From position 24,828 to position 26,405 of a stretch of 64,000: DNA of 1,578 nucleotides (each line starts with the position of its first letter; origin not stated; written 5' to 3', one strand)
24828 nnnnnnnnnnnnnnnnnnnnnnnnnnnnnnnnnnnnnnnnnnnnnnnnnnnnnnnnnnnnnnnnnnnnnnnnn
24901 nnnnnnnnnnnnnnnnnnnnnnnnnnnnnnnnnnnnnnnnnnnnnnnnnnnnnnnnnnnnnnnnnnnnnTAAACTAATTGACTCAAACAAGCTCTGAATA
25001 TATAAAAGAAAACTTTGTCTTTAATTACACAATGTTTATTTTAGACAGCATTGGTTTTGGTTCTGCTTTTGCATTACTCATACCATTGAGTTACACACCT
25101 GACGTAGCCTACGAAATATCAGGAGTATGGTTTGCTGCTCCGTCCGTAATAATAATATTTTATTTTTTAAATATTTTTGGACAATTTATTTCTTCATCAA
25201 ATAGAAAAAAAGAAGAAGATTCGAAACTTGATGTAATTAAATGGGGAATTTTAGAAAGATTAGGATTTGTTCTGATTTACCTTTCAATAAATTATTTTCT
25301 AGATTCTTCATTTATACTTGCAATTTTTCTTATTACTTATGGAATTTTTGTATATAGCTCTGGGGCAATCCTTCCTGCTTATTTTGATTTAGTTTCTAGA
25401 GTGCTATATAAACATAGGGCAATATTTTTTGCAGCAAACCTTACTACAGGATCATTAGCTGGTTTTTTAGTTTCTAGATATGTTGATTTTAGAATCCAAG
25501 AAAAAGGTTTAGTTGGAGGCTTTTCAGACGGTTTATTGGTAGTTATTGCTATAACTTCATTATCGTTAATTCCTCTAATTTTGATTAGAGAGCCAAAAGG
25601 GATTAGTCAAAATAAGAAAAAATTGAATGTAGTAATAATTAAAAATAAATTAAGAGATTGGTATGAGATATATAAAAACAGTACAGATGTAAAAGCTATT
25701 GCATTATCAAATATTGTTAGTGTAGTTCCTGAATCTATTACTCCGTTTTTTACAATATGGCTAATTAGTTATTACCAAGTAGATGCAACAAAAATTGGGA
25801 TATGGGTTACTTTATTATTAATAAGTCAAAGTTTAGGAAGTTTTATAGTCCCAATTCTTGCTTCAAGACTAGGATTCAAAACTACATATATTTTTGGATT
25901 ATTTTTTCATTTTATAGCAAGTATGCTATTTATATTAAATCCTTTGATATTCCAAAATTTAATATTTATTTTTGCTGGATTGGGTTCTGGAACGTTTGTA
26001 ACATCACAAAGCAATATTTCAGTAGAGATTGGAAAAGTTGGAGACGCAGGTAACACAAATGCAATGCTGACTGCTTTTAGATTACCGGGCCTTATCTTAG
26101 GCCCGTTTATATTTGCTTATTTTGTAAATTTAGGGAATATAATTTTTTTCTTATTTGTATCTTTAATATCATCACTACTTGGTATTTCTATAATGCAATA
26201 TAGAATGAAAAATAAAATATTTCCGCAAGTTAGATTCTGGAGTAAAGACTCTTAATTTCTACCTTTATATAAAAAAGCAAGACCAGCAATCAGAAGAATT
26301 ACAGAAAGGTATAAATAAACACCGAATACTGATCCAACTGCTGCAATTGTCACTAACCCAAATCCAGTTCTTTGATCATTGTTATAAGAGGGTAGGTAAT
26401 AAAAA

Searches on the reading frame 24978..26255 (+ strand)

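Call 9: search_protein_families(library=pfam, proteins=[window:24978-26255:+], max_evalue=0.01)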
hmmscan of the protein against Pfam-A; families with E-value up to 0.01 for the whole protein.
window:24978-26255:+ (425 aa): 1 family
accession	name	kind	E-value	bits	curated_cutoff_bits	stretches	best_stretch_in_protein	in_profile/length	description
PF07690.21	MFS_1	-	1.4e-09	37.8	33.4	1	248-403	8-166/347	Major Facilitator Superfamily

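Call 26: search_protein_families(library=ncbifam, proteins=[window:24978-26255:+], max_evalue=0.01)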
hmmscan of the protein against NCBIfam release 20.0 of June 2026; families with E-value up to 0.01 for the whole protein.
window:24978-26255:+ (425 aa): 1 family
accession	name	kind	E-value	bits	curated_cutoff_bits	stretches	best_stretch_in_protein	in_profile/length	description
TIGR00880.1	2_A_01_02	superfamily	0.00054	20.1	131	1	278-405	5-134/141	multidrug resistance protein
